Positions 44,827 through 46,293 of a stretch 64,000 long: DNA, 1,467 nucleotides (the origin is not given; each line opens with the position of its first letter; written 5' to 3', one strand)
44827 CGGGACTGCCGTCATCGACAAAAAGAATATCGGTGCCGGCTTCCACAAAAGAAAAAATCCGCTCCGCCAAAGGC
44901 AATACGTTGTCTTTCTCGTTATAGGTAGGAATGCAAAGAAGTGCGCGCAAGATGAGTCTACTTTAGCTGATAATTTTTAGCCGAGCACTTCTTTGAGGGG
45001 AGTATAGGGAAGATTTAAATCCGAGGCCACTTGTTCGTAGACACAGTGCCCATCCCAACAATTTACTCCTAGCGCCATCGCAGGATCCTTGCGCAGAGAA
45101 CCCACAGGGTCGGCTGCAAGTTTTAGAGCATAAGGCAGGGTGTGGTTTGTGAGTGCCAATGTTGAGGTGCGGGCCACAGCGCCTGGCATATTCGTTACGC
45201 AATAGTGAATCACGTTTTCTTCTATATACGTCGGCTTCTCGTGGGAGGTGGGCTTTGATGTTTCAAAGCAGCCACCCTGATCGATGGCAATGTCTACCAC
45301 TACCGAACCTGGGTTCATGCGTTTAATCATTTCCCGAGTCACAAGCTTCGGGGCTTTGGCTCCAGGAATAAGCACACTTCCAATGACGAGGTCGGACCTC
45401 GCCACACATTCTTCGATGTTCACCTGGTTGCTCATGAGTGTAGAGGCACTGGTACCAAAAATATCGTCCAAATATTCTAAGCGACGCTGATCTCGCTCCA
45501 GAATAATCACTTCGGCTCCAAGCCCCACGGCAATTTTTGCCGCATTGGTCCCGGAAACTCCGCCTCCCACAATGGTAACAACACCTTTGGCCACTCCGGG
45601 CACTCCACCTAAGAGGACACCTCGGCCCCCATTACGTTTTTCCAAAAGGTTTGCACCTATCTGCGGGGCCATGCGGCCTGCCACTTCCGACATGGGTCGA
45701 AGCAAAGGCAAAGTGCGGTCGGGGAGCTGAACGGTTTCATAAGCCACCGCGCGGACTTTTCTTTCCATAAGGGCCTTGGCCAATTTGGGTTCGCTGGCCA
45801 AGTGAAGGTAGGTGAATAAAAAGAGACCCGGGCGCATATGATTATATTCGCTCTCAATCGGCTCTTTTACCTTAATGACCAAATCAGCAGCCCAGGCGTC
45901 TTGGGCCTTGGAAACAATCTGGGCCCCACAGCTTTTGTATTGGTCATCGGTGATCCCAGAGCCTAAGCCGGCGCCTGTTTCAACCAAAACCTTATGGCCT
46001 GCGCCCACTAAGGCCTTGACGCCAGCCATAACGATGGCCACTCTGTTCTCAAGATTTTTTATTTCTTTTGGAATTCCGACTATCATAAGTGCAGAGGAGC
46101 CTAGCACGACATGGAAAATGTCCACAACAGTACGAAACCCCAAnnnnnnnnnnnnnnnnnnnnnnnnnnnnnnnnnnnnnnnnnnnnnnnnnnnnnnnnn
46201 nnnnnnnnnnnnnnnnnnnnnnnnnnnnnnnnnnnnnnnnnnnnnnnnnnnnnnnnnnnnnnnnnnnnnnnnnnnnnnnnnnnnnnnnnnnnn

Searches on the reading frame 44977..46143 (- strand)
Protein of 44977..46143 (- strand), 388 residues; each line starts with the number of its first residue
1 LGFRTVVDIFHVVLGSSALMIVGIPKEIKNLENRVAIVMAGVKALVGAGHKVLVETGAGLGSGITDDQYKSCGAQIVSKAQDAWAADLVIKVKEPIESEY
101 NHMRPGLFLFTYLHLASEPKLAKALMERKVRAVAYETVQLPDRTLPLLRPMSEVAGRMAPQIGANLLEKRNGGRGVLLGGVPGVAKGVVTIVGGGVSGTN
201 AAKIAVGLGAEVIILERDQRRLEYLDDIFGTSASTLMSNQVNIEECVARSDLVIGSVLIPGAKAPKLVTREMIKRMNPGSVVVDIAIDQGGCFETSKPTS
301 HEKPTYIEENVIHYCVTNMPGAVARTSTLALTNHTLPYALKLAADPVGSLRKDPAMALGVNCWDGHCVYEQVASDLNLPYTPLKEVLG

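Call 19: search_protein_families(library=pfam, proteins=[window:44977-46143:-])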
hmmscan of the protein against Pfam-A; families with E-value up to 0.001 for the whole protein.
window:44977-46143:- (388 aa): 6 families
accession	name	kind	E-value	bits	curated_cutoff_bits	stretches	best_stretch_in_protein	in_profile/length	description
PF01262.27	AlaDh_PNT_C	-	1.8e-83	279.6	23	1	159-369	1-213/214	Alanine dehydrogenase/PNT, C-terminal domain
PF05222.21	AlaDh_PNT_N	-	1.9e-46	158.1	30.4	1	23-155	1-136/136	Alanine dehydrogenase/PNT, N-terminal domain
PF02826.25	2-Hacid_dh_C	-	6.9e-07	29.3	25.1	1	186-286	36-127/178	D-isomer specific 2-hydroxyacid dehydrogenase, NAD binding domain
PF01488.26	Shikimate_DH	-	1.6e-05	25.4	24.3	1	187-287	13-113/138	Shikimate / quinate 5-dehydrogenase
PF00070.33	Pyr_redox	-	3.3e-05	24.7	22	1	189-242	2-54/82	Pyridine nucleotide-disulphide oxidoreductase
PF07992.20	Pyr_redox_2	-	3.4e-05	23.8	26.1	1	189-240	145-196/291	Pyridine nucleotide-disulphide oxidoreductase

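Call 21: find_homologous_proteins(query=window:44977-46143:-)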
Query window:44977-46143:- (388 aa): 8000 proteins with E <= 0.001 among 8000 candidates; the best 120 are listed.
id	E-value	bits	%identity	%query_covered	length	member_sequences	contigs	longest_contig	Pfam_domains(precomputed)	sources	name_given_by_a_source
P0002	4.0e-240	814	100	95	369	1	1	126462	PF05222.22,PF02826.26,PF01262.28,PF01488.27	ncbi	-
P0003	3.3e-212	723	87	95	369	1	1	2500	PF05222.22,PF02826.26,PF01262.28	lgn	-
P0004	1.4e-207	707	84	96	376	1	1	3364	PF05222.22,PF00070.34,PF02826.26,PF01262.28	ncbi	-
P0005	4.4e-203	693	83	95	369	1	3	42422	PF05222.22,PF02826.26,PF01262.28,PF01488.27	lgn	-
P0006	9.5e-201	685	80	98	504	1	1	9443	PF05222.22,PF07992.21,PF00070.34,PF02826.26,PF01262.28,PF01488.27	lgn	-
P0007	5.3e-200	682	82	95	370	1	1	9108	PF05222.22,PF02826.26,PF01262.28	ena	-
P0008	2.7e-197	673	79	95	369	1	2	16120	PF05222.22,PF00070.34,PF02826.26,PF01262.28,PF03807.24,PF01488.27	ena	-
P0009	5.3e-194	663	78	95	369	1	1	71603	PF05222.22,PF00070.34,PF02826.26,PF01262.28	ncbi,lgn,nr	ncbi:MAG: alanine dehydrogenase [Bdellovibrionales bacterium]|nr:alanine dehydrogenase [Bdellovibrio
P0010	7.2e-193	659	77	95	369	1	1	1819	PF05222.22,PF00070.34,PF02826.26,PF01262.28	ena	-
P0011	9.4e-192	655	78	95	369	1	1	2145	PF05222.22,PF07992.21,PF00070.34,PF02826.26,PF01262.28,PF01488.27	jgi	jgi:alanine dehydrogenase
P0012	3.1e-190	650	77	95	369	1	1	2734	PF05222.22,PF02826.26,PF01262.28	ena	-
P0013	1.0e-189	648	76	95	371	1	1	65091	PF05222.22,PF07992.21,PF00070.34,PF02826.26,PF01262.28,PF01488.27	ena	-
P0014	2.1e-189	647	76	95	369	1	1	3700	PF05222.22,PF00070.34,PF02826.26,PF01262.28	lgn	-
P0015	6.0e-189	646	77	95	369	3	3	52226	PF05222.22,PF02826.26,PF01262.28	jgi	jgi:alanine dehydrogenase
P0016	9.0e-189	645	78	95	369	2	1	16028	PF05222.22,PF00070.34,PF01262.28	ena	-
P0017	9.9e-188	642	77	95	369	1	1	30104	PF05222.22,PF00070.34,PF01262.28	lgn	-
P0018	6.2e-187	639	76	95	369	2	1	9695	PF05222.22,PF02826.26,PF01262.28,PF03807.24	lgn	-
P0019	7.4e-187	639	78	95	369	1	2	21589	PF05222.22,PF02826.26,PF01262.28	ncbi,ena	-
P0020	1.2e-185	635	76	95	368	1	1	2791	PF05222.22,PF07992.21,PF00070.34,PF01262.28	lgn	-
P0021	1.9e-185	634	76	94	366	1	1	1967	PF05222.22,PF00070.34,PF02826.26,PF01262.28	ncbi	-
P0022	3.4e-185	634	76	95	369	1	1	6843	PF05222.22,PF07992.21,PF00070.34,PF02826.26,PF01262.28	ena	-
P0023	8.9e-185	632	76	95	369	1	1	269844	PF05222.22,PF00070.34,PF01262.28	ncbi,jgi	jgi:alanine dehydrogenase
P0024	9.1e-185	632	75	95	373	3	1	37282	PF05222.22,PF07992.21,PF00070.34,PF01262.28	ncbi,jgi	jgi:alanine dehydrogenase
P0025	1.4e-184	632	74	95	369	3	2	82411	PF05222.22,PF07992.21,PF00070.34,PF02826.26,PF01262.28,PF01488.27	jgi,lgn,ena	-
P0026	3.7e-184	630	73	95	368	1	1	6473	PF05222.22,PF07992.21,PF00070.34,PF01262.28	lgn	-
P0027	8.0e-184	629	74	95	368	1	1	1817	PF05222.22,PF07992.21,PF00070.34,PF02826.26,PF01262.28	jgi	jgi:alanine dehydrogenase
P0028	2.1e-183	628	75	95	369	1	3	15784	PF05222.22,PF07992.21,PF00070.34,PF02826.26,PF01262.28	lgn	-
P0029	2.9e-183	627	75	95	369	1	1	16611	PF05222.22,PF07992.21,PF00070.34,PF02826.26,PF01262.28,PF01488.27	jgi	jgi:alanine dehydrogenase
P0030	3.2e-182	624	74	97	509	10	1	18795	PF05222.22,PF07992.21,PF00070.34,PF01262.28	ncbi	-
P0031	5.5e-182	623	73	95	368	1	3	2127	PF05222.22,PF07992.21,PF00070.34,PF02826.26,PF01262.28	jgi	jgi:alanine dehydrogenase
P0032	4.8e-181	620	74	95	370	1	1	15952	PF05222.22,PF07992.21,PF00070.34,PF01262.28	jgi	jgi:alanine dehydrogenase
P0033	5.9e-181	620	76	95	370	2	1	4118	PF05222.22,PF07992.21,PF00070.34,PF01262.28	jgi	jgi:alanine dehydrogenase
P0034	1.2e-179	615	74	95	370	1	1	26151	PF05222.22,PF07992.21,PF00070.34,PF01262.28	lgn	-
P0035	4.5e-179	614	73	97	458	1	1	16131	PF05222.22,PF07992.21,PF00070.34,PF01262.28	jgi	-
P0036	2.1e-178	611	70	97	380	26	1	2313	PF05222.22,PF02826.26,PF01262.28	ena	-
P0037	2.2e-178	611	74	95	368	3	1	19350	PF05222.22,PF07992.21,PF00070.34,PF02826.26,PF01262.28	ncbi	-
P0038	2.5e-178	611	73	95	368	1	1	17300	PF05222.22,PF07992.21,PF00070.34,PF02826.26,PF01262.28,PF03807.24,PF01488.27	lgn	-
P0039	2.9e-178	611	73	95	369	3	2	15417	PF05222.22,PF07992.21,PF00070.34,PF02826.26,PF01262.28,PF01488.27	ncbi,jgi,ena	jgi:alanine dehydrogenase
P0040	7.6e-178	609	72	95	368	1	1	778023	PF05222.22,PF00070.34,PF01262.28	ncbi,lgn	-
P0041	9.5e-177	606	72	95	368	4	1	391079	PF05222.22,PF07992.21,PF00070.34,PF02826.26,PF01262.28,PF01488.27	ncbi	ncbi:MAG: alanine dehydrogenase [Bdellovibrionota bacterium]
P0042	5.8e-176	603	73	95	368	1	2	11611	PF05222.22,PF07992.21,PF00070.34,PF02826.26,PF01262.28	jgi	jgi:alanine dehydrogenase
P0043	8.0e-176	603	73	95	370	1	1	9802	PF05222.22,PF07992.21,PF00070.34,PF01262.28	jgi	-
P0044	1.1e-175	602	70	95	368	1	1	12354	PF05222.22,PF07992.21,PF00070.34,PF02826.26,PF01262.28,PF03807.24,PF01488.27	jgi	jgi:alanine dehydrogenase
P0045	1.9e-174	598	72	95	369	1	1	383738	PF05222.22,PF07992.21,PF00070.34,PF01262.28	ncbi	-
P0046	2.3e-174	598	72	95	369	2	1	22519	PF05222.22,PF01262.28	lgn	-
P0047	3.4e-174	597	70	95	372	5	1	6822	PF05222.22,PF07992.21,PF00070.34,PF02826.26,PF01262.28,PF01488.27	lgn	-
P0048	3.5e-174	597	72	95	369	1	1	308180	PF05222.22,PF07992.21,PF00070.34,PF01262.28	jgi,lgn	jgi:alanine dehydrogenase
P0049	6.8e-173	593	70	95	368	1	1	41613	PF05222.22,PF07992.21,PF00070.34,PF02826.26,PF01262.28,PF01488.27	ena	-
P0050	7.1e-173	593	70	95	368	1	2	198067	PF05222.22,PF00070.34,PF02826.26,PF01262.28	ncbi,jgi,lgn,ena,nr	ncbi:alanine dehydrogenase [bacterium]|nr:alanine dehydrogenase [bacterium]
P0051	2.7e-172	591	70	95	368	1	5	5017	PF05222.22,PF01262.28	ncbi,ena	-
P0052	2.7e-172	591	71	95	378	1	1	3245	PF05222.22,PF07992.21,PF00070.34,PF02826.26,PF01262.28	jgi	jgi:alanine dehydrogenase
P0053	3.5e-172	591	71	95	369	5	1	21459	PF05222.22,PF01262.28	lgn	-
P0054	1.8e-171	588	71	95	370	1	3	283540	PF05222.22,PF02826.26,PF01262.28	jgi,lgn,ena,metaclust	metaclust:\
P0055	9.5e-171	586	71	95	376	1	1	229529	PF05222.22,PF07992.21,PF00070.34,PF01262.28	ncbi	-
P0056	6.0e-170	583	69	95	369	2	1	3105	PF05222.22,PF07992.21,PF00070.34,PF02826.26,PF01262.28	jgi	jgi:alanine dehydrogenase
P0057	1.5e-169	582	69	95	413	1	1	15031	PF05222.22,PF00070.34,PF02826.26,PF01262.28,PF01488.27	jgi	jgi:alanine dehydrogenase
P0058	8.0e-169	580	70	95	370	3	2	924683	PF05222.22,PF07992.21,PF00070.34,PF02826.26,PF01262.28,PF01488.27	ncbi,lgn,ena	-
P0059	1.2e-168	579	69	95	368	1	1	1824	PF05222.22,PF01262.28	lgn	-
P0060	2.5e-168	578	70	95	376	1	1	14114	PF05222.22,PF07992.21,PF00070.34,PF01262.28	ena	-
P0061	3.8e-168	578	70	95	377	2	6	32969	PF05222.22,PF07992.21,PF00070.34,PF01262.28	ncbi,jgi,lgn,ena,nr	ncbi:alanine dehydrogenase [bacterium]|nr:alanine dehydrogenase [bacterium]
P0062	7.0e-168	577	69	95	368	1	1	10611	PF05222.22,PF07992.21,PF00070.34,PF02826.26,PF01262.28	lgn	-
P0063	1.4e-167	576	70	95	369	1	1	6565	PF05222.22,PF01262.28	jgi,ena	-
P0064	8.7e-165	566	67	95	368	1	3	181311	PF05222.22,PF02826.26,PF01262.28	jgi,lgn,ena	-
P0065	7.6e-163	560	67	95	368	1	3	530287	PF05222.22,PF01262.28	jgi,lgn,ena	-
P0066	2.3e-162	559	66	94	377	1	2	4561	PF05222.22,PF07992.21,PF00070.34,PF01262.28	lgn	-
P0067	4.0e-160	551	67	95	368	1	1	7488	PF05222.22,PF01262.28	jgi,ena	-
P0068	2.5e-154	532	73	80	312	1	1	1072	PF05222.22,PF07992.21,PF00070.34,PF02826.26,PF01262.28,PF03807.24,PF01488.27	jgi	jgi:alanine dehydrogenase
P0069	5.1e-147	508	65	94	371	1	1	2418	PF05222.22,PF01262.28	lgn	-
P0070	1.7e-146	506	63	95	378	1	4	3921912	PF05222.22,PF01262.28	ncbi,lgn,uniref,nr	ncbi:alanine dehydrogenase [Solibacillus sp. A46]|uniref:Alanine dehydrogenase n=1 Tax=Solibacillus 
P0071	1.8e-146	506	63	95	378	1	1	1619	PF05222.22,PF01262.28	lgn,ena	-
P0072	2.7e-146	506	63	95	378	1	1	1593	PF05222.22,PF00070.34,PF03446.22,PF01262.28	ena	-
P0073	7.7e-146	504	62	95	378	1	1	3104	PF05222.22,PF00070.34,PF03446.22,PF01262.28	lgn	-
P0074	8.1e-146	504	62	95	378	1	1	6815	PF05222.22,PF00070.34,PF03446.22,PF01262.28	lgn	-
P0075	8.5e-146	504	63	95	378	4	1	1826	PF05222.22,PF01262.28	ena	-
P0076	1.4e-145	503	62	95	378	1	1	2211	PF05222.22,PF00070.34,PF03446.22,PF01262.28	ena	-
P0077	1.7e-145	503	62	95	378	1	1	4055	PF05222.22,PF00070.34,PF03446.22,PF01262.28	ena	-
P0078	1.1e-144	500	62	95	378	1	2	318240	PF05222.22,PF00070.34,PF03446.22,PF01262.28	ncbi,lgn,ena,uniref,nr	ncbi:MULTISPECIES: alanine dehydrogenase [Solibacillus]|uniref:Alanine dehydrogenase n=1 Tax=Solibac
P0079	2.5e-144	499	61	98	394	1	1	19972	PF05222.22,PF01262.28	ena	-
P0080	9.8e-144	497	63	95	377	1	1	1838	PF05222.22,PF00070.34,PF01262.28,PF01488.27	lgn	-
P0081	1.0e-143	497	63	95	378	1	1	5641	PF05222.22,PF02826.26,PF01262.28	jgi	-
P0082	1.2e-143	497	62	99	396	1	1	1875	PF05222.22,PF07992.21,PF00070.34,PF02826.26,PF01262.28,PF01488.27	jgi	jgi:alanine dehydrogenase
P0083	1.7e-143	496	63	95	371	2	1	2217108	PF05222.22,PF07992.21,PF00070.34,PF02826.26,PF01262.28,PF03807.24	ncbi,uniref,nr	ncbi:alanine dehydrogenase [Bacillus sp. FJAT-49736]|uniref:alanine dehydrogenase n=1 Tax=Bacillus s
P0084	2.1e-143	496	63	95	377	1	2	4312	PF05222.22,PF00070.34,PF01262.28,PF01488.27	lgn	-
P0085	2.2e-143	496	62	95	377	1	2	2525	PF05222.22,PF01262.28,PF01488.27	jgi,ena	jgi:alanine dehydrogenase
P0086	2.8e-143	496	61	96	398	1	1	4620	PF05222.22,PF01262.28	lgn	-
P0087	2.9e-143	496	63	94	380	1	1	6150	PF05222.22,PF01262.28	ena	-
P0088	4.1e-143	495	62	95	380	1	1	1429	PF05222.22,PF02826.26,PF01262.28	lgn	-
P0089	5.4e-143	495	62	95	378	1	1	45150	PF05222.22,PF07992.21,PF00070.34,PF03446.22,PF01262.28,PF03807.24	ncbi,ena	-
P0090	5.9e-143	495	64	95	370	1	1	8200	PF05222.22,PF00070.34,PF02826.26,PF01262.28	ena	-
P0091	1.1e-142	494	63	94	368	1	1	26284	PF05222.22,PF02826.26,PF01262.28,PF01488.27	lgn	-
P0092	1.1e-142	494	62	95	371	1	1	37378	PF05222.22,PF07992.21,PF00070.34,PF02826.26,PF01262.28,PF03807.24,PF01488.27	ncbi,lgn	ncbi:MAG: alanine dehydrogenase [Heyndrickxia sp.]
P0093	1.2e-142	494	63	95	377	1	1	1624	PF05222.22,PF01262.28,PF01488.27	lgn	-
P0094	1.3e-142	493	63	95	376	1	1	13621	PF05222.22,PF07992.21,PF00070.34,PF02826.26,PF01262.28,PF01488.27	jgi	jgi:alanine dehydrogenase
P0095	1.6e-142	493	63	95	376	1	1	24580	PF05222.22,PF02826.26,PF01262.28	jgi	jgi:alanine dehydrogenase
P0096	1.9e-142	493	62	95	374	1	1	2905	PF05222.22,PF02826.26,PF01262.28,PF03807.24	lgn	-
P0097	2.0e-142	493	61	95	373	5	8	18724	PF05222.22,PF00070.34,PF02826.26,PF01262.28,PF01488.27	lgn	-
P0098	2.1e-142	493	61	94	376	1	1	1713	PF05222.22,PF00070.34,PF02826.26,PF01262.28,PF01488.27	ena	-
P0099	2.3e-142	493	64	95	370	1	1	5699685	PF05222.22,PF00070.34,PF02826.26,PF01262.28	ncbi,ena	-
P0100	2.8e-142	492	63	95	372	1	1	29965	PF05222.22,PF00070.34,PF02826.26,PF01262.28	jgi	jgi:alanine dehydrogenase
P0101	2.8e-142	492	63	93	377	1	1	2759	PF05222.22,PF01262.28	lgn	-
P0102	4.5e-142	492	64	95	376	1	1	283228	PF05222.22,PF07992.21,PF00070.34,PF02826.26,PF01262.28,PF03807.24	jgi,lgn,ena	-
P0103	4.5e-142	492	62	95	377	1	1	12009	PF05222.22,PF01262.28,PF01488.27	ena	-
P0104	5.5e-142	491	62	95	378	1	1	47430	PF05222.22,PF00070.34,PF01262.28,PF01488.27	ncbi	ncbi:MAG: alanine dehydrogenase [Solibacillus sp.]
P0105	5.9e-142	491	64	95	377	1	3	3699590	PF05222.22,PF07992.21,PF00070.34,PF02826.26,PF01262.28,PF01488.27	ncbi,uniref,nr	ncbi:alanine dehydrogenase [Parageobacillus genomosp. 1]|uniref:Alanine dehydrogenase n=1 Tax=Parage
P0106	6.8e-142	491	62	95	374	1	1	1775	PF05222.22,PF00070.34,PF01262.28,PF01488.27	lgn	-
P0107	6.8e-142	491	63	95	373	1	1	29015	PF05222.22,PF07992.21,PF02826.26,PF01262.28,PF03807.24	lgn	-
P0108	7.5e-142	491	61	95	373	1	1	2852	PF05222.22,PF00070.34,PF02826.26,PF01262.28,PF01488.27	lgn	-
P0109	7.7e-142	491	63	95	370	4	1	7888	PF05222.22,PF02826.26,PF01262.28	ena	-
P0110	8.5e-142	491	64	95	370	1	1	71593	PF05222.22,PF00070.34,PF02826.26,PF01262.28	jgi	jgi:alanine dehydrogenase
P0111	1.0e-141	491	62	95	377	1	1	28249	PF05222.22,PF01262.28,PF01488.27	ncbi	ncbi:MAG: alanine dehydrogenase [Solibacillus sp.]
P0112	1.0e-141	491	62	95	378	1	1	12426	PF05222.22,PF01262.28,PF01488.27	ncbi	ncbi:MAG: alanine dehydrogenase [Solibacillus sp.]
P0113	1.0e-141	491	61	95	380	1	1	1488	PF05222.22,PF07992.21,PF00070.34,PF01262.28,PF03807.24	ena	-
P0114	1.1e-141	491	62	93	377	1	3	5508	PF05222.22,PF07992.21,PF00070.34,PF03446.22,PF02826.26,PF01262.28,PF03807.24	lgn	-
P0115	1.1e-141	490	64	95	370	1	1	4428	PF05222.22,PF00070.34,PF02826.26,PF01262.28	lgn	-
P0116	1.1e-141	490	64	95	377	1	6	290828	PF05222.22,PF07992.21,PF00070.34,PF02826.26,PF01262.28,PF01488.27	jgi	jgi:alanine dehydrogenase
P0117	1.1e-141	490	61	95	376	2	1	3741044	PF05222.22,PF07992.21,PF00070.34,PF03446.22,PF02826.26,PF01262.28,PF03807.24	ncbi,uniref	ncbi:alanine dehydrogenase [Solibacillus sp. FSL H8-0538]|uniref:alanine dehydrogenase n=1 Tax=Solib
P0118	1.2e-141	490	64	95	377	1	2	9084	PF05222.22,PF07992.21,PF00070.34,PF02826.26,PF01262.28,PF03807.24,PF01488.27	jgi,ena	jgi:alanine dehydrogenase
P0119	1.4e-141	490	61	96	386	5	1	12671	PF05222.22,PF01262.28,PF03807.24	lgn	-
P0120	1.5e-141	490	63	95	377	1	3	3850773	PF05222.22,PF07992.21,PF00070.34,PF02826.26,PF01262.28,PF03807.24,PF01488.27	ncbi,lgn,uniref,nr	ncbi:alanine dehydrogenase [Saccharococcus caldoxylosilyticus]|uniref:alanine dehydrogenase n=1 Tax=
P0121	1.5e-141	490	63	95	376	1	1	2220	PF05222.22,PF07992.21,PF00070.34,PF02826.26,PF01262.28,PF01488.27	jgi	jgi:alanine dehydrogenase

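Call 22: find_encoding_contigs(protein=P0002, flank=10000, max_places=3)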
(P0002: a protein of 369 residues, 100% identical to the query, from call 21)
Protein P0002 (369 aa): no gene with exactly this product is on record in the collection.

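Call 23: find_encoding_contigs(protein=P0005, flank=10000, max_places=3)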
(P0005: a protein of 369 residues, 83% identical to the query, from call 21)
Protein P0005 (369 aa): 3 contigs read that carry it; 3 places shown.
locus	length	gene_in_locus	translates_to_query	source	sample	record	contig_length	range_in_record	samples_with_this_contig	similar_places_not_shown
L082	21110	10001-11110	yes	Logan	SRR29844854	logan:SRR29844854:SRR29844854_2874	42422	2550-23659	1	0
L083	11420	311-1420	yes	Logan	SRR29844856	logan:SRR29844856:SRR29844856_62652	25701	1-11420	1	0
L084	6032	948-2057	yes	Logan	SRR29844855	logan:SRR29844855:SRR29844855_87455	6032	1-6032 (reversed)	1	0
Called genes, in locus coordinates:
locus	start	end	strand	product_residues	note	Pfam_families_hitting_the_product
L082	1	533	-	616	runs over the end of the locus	PF00575:S1, PF00575:S1, PF00575:S1, PF23459:S1_RRP5 (weak), PF00575:S1, PF23459:S1_RRP5, PF00575:S1, PF23459:S1_RRP5 (weak), +3 more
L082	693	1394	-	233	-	-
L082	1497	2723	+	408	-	PF06347:SH3_4 (faint), PF08239:SH3_3 (weak), PF18348:SH3_16 (faint), PF08239:SH3_3 (weak), PF00018:SH3_1 (weak)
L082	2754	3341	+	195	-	-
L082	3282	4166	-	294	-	-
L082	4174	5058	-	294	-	PF00437:T2SSE, PF01078:Mg_chelatase (weak)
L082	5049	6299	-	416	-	PF00263:Secretin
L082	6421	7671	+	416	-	-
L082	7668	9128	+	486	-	-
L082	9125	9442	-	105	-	-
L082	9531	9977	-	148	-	PF00293:NUDIX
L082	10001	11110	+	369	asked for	PF05222:AlaDh_PNT_N, PF01262:AlaDh_PNT_C, PF01488:Shikimate_DH (faint), PF02826:2-Hacid_dh_C (weak)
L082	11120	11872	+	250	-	PF00535:Glycos_transf_2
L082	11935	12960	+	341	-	PF13365:Trypsin_2 (weak)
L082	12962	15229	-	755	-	PF00580:UvrD-helicase, PF01443:Viral_helicase1 (faint), PF13245:AAA_19, PF13361:UvrD_C, PF13538:UvrD_C_2 (faint)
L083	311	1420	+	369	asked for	PF05222:AlaDh_PNT_N, PF01262:AlaDh_PNT_C, PF01488:Shikimate_DH (faint), PF02826:2-Hacid_dh_C (weak)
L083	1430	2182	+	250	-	PF00535:Glycos_transf_2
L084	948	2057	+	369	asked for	PF05222:AlaDh_PNT_N, PF01262:AlaDh_PNT_C, PF01488:Shikimate_DH (faint), PF02826:2-Hacid_dh_C (weak)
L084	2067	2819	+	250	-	PF00535:Glycos_transf_2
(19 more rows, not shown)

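Call 24: find_encoding_contigs(protein=P0009, flank=10000, max_places=3)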
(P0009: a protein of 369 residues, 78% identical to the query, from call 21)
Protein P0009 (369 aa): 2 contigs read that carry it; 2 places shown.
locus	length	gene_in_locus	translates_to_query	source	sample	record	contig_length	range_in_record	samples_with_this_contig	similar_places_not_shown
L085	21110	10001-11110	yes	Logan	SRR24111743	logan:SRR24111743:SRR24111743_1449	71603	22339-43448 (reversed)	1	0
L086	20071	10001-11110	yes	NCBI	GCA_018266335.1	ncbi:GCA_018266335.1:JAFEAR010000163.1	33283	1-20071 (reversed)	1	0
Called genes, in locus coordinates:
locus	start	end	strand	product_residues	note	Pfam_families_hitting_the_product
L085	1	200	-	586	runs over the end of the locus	PF17092:PCB_OB (faint), PF00575:S1, PF00575:S1, PF23459:S1_RRP5 (weak), PF00575:S1, PF23459:S1_RRP5, PF00575:S1, PF23459:S1_RRP5, +4 more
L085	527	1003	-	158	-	-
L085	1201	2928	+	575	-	PF08239:SH3_3 (faint)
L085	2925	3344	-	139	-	-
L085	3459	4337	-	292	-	-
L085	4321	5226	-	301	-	PF00437:T2SSE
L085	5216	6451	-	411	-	PF00263:Secretin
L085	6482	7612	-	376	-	PF00072:Response_reg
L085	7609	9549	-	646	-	PF12969:DUF3857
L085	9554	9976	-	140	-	PF00293:NUDIX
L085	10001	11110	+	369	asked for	PF05222:AlaDh_PNT_N, PF01262:AlaDh_PNT_C, PF02826:2-Hacid_dh_C (weak), PF00070:Pyr_redox (weak)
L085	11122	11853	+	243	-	PF00535:Glycos_transf_2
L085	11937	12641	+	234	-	PF03734:YkuD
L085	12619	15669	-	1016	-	PF00580:UvrD-helicase, PF01443:Viral_helicase1 (faint), PF13245:AAA_19, PF13361:UvrD_C, PF13538:UvrD_C_2 (faint), PF12705:PDDEXK_1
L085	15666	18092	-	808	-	PF12705:PDDEXK_1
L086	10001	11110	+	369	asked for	PF05222:AlaDh_PNT_N, PF01262:AlaDh_PNT_C, PF02826:2-Hacid_dh_C (weak), PF00070:Pyr_redox (weak)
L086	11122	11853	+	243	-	PF00535:Glycos_transf_2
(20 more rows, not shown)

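Call 55: find_encoding_contigs(protein=P0122, flank=10000, max_places=4)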
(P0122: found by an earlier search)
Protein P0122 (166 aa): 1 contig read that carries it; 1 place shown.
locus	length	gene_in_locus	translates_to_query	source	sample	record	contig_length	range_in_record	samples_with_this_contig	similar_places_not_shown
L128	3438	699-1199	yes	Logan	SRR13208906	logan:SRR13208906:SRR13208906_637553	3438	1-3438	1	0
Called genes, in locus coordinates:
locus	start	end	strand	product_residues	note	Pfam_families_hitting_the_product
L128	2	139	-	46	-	?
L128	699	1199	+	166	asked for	PF00358:PTS_EIIA_1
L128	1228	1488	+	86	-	PF00381:PTS-HPr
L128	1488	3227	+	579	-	PF05524:PEP-utilisers_N, PF00391:PEP-utilizers, PF02896:PEP-utilizers_C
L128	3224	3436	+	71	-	?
